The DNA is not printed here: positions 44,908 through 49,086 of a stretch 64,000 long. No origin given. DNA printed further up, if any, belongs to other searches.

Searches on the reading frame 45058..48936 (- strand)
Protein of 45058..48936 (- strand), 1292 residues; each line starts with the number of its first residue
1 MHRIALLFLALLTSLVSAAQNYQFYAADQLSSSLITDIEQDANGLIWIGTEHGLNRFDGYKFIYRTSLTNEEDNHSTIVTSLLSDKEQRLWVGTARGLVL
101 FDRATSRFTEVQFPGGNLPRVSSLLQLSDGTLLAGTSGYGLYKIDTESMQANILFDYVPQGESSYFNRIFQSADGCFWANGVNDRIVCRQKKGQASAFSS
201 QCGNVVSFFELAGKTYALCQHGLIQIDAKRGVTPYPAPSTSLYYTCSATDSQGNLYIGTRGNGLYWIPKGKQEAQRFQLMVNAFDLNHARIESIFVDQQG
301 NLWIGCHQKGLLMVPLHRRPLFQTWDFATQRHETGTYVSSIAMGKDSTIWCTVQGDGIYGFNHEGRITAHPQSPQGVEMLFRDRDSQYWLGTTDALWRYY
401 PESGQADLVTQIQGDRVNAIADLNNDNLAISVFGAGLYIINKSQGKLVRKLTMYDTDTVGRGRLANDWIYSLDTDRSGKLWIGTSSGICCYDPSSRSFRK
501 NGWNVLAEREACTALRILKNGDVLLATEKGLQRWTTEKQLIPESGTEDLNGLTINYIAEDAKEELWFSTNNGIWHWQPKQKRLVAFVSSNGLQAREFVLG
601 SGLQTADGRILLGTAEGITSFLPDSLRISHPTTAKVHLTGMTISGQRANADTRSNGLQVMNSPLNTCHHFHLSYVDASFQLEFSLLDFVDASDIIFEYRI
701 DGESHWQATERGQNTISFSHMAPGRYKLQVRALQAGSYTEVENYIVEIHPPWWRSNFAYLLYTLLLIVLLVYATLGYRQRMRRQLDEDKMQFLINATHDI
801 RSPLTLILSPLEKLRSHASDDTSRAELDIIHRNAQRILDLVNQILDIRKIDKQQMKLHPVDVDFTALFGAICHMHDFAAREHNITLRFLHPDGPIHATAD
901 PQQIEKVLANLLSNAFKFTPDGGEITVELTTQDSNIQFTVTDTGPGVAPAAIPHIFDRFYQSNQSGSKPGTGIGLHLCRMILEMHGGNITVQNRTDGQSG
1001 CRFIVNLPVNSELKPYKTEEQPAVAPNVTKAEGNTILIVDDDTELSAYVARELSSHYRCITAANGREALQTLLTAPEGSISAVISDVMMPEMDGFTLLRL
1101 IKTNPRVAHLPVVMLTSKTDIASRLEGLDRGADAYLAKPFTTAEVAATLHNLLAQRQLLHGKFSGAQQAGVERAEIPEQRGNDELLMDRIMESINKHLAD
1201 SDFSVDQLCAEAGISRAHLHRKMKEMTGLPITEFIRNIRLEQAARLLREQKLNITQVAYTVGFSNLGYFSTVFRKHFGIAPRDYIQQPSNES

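Call 8: search_protein_families(library=pfam, proteins=[window:45058-48936:-], max_evalue=0.001)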
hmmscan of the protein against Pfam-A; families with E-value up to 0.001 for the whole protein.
window:45058-48936:- (1292 aa): 10 families
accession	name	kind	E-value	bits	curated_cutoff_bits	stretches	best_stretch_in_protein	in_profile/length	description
PF07494.17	Reg_prop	-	1.1e-29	99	20.4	0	30-51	2-23/24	Two component regulator propeller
PF02518.31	HATPase_c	-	6.1e-29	101.1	26.4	1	900-1009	2-109/111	Histidine kinase-, DNA gyrase B-, and HSP90-like ATPase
PF12833.13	HTH_18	-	1.4e-23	83.4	33.6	1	1208-1286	1-79/80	Helix-turn-helix domain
PF00072.30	Response_reg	-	6.6e-21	75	30.2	1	1036-1148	1-109/111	Response regulator receiver domain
PF00165.29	HTH_AraC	-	1.1e-16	60.9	26.6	2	1250-1286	7-42/42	Bacterial regulatory helix-turn-helix proteins, AraC family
PF00512.31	HisKA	-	2.2e-11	44.1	26.9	1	789-852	2-65/66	His Kinase A (phospho-acceptor) domain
PF08450.18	SGL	-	1.5e-09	38.3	26.3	0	96-194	22-116/246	SMP-30/Gluconolactonase/LRE-like region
PF23748.1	Beta-prop_LRRK2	-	1.7e-06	27.7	26.9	0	69-103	266-301/359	LRRK2 beta propeller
PF07495.19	Y_Y_Y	-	2.5e-05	24.5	26.6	1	688-737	2-51/65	Y_Y_Y domain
PF13581.12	HATPase_c_2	-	0.00063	20.2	27.4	0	909-981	41-108/127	Histidine kinase-like ATPase domain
